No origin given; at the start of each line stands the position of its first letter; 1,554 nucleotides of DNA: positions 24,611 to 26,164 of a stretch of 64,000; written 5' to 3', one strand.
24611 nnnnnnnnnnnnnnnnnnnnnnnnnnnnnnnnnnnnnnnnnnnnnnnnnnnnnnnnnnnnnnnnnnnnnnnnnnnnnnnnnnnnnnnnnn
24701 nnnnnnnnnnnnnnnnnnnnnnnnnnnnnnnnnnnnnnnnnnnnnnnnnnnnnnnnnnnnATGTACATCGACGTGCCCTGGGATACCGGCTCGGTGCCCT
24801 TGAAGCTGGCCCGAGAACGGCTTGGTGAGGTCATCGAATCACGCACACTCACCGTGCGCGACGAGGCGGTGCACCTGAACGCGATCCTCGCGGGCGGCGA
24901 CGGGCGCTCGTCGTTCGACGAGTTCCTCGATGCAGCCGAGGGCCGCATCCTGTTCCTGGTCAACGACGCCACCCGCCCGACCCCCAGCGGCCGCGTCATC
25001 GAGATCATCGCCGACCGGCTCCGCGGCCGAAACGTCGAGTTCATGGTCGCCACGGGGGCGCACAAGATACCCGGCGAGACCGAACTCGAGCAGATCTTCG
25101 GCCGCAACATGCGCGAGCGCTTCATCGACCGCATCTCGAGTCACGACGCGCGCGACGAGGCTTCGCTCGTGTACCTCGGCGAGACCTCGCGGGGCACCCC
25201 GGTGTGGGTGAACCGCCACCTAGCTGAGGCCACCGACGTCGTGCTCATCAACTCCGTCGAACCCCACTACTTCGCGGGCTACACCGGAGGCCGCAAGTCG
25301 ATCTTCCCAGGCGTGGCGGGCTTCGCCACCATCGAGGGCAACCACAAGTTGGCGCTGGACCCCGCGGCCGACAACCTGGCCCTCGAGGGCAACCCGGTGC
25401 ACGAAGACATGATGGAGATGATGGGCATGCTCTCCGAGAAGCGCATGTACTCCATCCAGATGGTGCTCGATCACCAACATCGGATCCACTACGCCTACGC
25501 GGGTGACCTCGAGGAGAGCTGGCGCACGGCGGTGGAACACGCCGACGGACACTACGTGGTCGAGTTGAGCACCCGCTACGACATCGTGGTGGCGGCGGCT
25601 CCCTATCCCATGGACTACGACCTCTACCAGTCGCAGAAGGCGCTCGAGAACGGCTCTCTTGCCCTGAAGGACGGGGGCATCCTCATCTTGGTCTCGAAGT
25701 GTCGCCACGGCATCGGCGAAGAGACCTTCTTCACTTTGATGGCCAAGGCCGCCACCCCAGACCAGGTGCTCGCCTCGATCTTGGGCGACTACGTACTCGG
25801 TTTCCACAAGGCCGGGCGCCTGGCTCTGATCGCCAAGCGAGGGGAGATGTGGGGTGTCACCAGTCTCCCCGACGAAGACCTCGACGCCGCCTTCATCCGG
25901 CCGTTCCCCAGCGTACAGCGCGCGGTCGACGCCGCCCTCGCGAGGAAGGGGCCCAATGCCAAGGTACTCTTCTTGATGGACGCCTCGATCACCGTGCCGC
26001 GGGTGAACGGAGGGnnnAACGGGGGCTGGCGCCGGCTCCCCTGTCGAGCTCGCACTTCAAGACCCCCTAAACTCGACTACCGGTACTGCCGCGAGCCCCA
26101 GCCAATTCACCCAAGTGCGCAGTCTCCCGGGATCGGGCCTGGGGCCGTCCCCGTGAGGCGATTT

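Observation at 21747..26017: Translationally coupled YdiJ-like FAD/Fe-S 2-hydroxyacid dehydrogenase and LarA-family racemase, with no larBCE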

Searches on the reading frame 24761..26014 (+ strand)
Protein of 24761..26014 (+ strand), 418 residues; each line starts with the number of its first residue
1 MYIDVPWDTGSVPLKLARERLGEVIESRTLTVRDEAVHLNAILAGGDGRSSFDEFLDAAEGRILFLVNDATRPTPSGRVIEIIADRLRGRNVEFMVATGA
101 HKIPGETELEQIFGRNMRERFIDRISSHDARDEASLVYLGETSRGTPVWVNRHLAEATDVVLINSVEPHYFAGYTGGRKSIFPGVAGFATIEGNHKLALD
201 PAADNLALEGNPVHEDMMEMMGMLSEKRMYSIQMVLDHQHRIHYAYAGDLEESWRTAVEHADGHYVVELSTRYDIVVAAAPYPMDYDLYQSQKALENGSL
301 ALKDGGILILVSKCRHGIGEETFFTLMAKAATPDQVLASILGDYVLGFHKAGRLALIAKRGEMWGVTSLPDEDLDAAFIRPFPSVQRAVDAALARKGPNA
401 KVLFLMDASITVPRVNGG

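Call 6: search_protein_families(library=pfam, proteins=[window:24761-26014:+], max_evalue=0.01)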
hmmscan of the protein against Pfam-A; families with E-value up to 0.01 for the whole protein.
window:24761-26014:+ (418 aa): 2 families
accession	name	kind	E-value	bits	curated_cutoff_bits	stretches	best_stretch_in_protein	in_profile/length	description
PF09861.14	Lar_N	-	5.3e-48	163.4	23.3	1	8-202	2-200/204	Lactate racemase N-terminal domain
PF21113.2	LarA_C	-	5.3e-13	49.6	25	1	273-402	6-141/152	Lactate racemase C-terminal domain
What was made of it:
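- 24761..26017 (+): Gene for a 418-aa LarA-superfamily (nickel-pincer nucleotide) 2-hydroxyacid racemase of Desguin group 4 ('putative malate racemase'). Pfam Lar_N plus LarA_C: call 6.
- On LarA superfamily (NPN-dependent 2-hydroxyacid racemases/epimerases): Pfam PF09861 E 5.3e-48 and PF21113 E 5.3e-13 (call 6).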

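Call 7: search_protein_families(library=ncbifam, proteins=[window:24761-26014:+], max_evalue=0.01)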
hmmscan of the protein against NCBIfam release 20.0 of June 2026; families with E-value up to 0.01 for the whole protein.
window:24761-26014:+ (418 aa): 6 families
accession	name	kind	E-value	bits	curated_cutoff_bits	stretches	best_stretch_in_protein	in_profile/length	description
NF052593.1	NPN_racem_MAR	equivalog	3.7e-102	342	500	1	3-414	1-414/415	nickel-dependent malate racemase, LarAH6 family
NF052595.1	NPN_LarAH5_MAR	equivalog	1.3e-80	271.4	462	1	6-413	4-413/415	nickel-dependent malate racemase, LarAH5 family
NF033504.2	Ni_dep_LarA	equivalog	8e-75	252.1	460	1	3-413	2-420/422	nickel-dependent lactate racemase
NF052525.1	NPN_LarAH10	equivalog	3e-71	240.4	540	1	7-413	7-425/426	NPN-dependent 2-hydroxyacid racemase, LarAH10 family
NF052592.1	LarAH_14_15_16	equivalog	2.5e-17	62.4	740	1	75-234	90-251/520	NPN-dependent hydroxyacid isomerase, LarAH14/15/16 family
NF052594.1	NPN_18_hexonate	equivalog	1.2e-12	47.3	500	1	60-322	24-303/411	nickel-dependent putative hexonate epimerase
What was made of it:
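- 24761..26017 (+): NCBIfam best match is LarAH6 malate racemase, 342 bits (cut-off 500): call 7.
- Closest known: Mar2 / LarAH6 malate racemase of Thermoanaerobacterium thermosaccharolyticum. Different: The window protein scores below the LarAH6 equivalog cut-off (342 of 500; call 7).
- The window protein fails every NCBIfam equivalog cut-off: LarAH6 342 of 500, LarAH5 271 of 462, LarA 252 of 460 (call 7). The NCBIfam LarA score is 252 against a cut-off of 460 (call 7).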

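Call 8: search_solved_structures(query=window:24761-26014:+, show_alignments=3, max_evalue=0.001)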
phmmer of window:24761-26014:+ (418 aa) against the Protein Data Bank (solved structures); distinct sequences matched with E-value up to 0.001: 10.
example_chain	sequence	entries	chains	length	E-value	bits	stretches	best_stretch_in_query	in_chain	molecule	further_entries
6d6z_A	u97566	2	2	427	4.7e-52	180.8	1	9-415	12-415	Malate racemase Mar2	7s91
2yjg_A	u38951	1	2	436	2.5e-43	152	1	3-342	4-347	LACTATE RACEMASE APOPROTEIN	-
6c1w_A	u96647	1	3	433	2e-38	135.9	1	3-408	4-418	Lactate racemase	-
5huq_A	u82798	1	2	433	2.1e-38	135.8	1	3-408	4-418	Lactate racemization operon protein LarA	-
8ezf_B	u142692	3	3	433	4.4e-38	134.8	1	3-408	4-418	Lactate racemase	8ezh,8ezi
9eia_A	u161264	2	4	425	9.9e-38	133.6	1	55-413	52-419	A broad-substrate spectrum lactate racemase A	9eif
9eid_A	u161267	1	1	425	9.9e-38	133.6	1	55-413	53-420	A broad-substrate spectrum lactate racemase A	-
9q3j_A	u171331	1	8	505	1.1e-17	67.6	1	81-286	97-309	DUF2088 domain-containing protein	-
9q2u_A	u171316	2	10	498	2.2e-13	53.4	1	88-284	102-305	Lactate racemase A | LarA-like nickel-pincer nucleotide cofactor-utilizing enzyme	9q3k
4nar_A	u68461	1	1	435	4.5e-05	26.1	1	140-242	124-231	Putative uronate isomerase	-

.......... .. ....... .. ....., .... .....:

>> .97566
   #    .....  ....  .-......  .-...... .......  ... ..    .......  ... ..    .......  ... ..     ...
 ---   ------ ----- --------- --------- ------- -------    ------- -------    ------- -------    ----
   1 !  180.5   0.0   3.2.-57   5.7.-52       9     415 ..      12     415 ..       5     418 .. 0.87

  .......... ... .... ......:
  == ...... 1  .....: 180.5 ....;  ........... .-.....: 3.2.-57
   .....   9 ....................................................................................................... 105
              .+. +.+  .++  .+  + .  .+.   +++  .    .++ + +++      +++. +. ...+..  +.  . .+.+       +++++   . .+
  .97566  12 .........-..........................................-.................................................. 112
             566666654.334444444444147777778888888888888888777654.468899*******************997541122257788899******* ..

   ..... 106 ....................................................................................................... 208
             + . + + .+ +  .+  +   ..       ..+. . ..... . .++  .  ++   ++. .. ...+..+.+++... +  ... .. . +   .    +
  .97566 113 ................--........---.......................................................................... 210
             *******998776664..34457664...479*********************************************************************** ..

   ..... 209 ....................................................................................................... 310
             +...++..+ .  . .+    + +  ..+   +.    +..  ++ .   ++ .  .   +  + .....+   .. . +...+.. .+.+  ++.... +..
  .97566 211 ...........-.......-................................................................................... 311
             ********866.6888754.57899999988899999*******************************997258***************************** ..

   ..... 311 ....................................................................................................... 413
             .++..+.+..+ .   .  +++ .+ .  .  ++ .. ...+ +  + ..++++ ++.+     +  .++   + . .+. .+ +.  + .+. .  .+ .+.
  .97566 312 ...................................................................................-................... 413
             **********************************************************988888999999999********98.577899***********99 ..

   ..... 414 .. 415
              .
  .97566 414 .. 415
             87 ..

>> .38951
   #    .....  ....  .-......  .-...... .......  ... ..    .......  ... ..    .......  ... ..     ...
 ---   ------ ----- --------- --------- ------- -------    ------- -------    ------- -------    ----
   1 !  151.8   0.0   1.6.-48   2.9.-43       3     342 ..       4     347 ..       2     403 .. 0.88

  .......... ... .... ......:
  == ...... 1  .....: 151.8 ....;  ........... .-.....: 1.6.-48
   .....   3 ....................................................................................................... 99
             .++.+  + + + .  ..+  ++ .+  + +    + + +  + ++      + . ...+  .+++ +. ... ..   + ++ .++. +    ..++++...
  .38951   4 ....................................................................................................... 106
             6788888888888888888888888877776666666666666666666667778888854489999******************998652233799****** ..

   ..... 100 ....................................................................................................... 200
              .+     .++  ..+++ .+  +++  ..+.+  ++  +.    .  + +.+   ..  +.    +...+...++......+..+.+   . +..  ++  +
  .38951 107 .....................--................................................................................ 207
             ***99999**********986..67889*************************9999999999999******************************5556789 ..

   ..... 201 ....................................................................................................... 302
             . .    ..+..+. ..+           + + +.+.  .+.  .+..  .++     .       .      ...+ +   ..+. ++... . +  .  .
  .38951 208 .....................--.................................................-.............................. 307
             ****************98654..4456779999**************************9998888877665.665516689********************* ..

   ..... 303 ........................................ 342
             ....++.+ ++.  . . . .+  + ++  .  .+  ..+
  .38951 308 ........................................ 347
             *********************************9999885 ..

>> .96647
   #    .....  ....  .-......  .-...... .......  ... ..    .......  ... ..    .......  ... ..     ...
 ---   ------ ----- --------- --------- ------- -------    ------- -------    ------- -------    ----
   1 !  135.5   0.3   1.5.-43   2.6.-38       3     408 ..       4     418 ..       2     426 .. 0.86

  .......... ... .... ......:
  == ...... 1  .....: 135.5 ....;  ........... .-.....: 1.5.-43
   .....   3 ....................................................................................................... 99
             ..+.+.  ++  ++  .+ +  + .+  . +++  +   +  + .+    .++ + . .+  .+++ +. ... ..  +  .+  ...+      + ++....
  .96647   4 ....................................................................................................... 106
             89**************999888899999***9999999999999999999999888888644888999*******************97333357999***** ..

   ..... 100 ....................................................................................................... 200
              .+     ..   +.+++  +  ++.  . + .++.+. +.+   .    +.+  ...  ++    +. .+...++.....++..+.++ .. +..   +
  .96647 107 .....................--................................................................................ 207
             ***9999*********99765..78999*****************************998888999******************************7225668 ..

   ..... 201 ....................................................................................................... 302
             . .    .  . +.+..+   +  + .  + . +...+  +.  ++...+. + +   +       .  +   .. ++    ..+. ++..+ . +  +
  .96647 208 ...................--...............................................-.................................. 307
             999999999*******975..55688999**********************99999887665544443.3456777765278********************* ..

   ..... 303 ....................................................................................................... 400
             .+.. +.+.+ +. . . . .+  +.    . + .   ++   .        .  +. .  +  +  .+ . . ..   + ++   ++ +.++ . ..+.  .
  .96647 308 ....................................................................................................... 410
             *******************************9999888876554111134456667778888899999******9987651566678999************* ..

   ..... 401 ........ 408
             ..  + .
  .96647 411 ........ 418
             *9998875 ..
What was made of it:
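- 24761..26017 (+): Best PDB match is Mar2 6D6Z, E 4.7e-52: call 8.
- On LarA superfamily (NPN-dependent 2-hydroxyacid racemases/epimerases): End-to-end alignment to Mar2 and LarA structures (call 8).
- Closest known: Mar2 / LarAH6 malate racemase of Thermoanaerobacterium thermosaccharolyticum. Same: It is the best solved-structure match (E 4.7e-52, aligned end to end; call 8).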

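Call 11: find_encoding_contigs(protein=window:24761-26014:+, flank=10000, max_places=6)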
Protein window:24761-26014:+ (418 aa): 2 contigs read that carry it; 2 places shown.
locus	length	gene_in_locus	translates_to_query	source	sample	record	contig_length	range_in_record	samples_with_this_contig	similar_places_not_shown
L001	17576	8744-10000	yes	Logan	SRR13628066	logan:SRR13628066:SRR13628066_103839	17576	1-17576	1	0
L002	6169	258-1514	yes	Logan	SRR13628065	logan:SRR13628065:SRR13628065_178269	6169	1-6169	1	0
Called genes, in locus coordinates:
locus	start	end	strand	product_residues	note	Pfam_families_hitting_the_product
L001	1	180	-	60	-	?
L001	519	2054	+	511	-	PF00990:GGDEF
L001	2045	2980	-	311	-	PF01544:CorA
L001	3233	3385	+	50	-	-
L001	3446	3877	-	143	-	PF01850:PIN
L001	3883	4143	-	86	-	PF02604:PhdYeFM_antitox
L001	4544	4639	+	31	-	-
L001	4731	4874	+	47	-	-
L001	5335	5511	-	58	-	-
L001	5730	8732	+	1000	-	PF01565:FAD_binding_4, PF02913:FAD-oxidase_C, PF13183:Fer4_8, PF13534:Fer4_17 (weak), PF02754:CCG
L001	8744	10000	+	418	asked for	PF09861:Lar_N, PF21113:LarA_C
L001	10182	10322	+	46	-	PF01934:HepT-like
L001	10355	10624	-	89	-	-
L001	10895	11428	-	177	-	-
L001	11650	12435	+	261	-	PF07947:YhhN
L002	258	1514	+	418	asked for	PF09861:Lar_N, PF21113:LarA_C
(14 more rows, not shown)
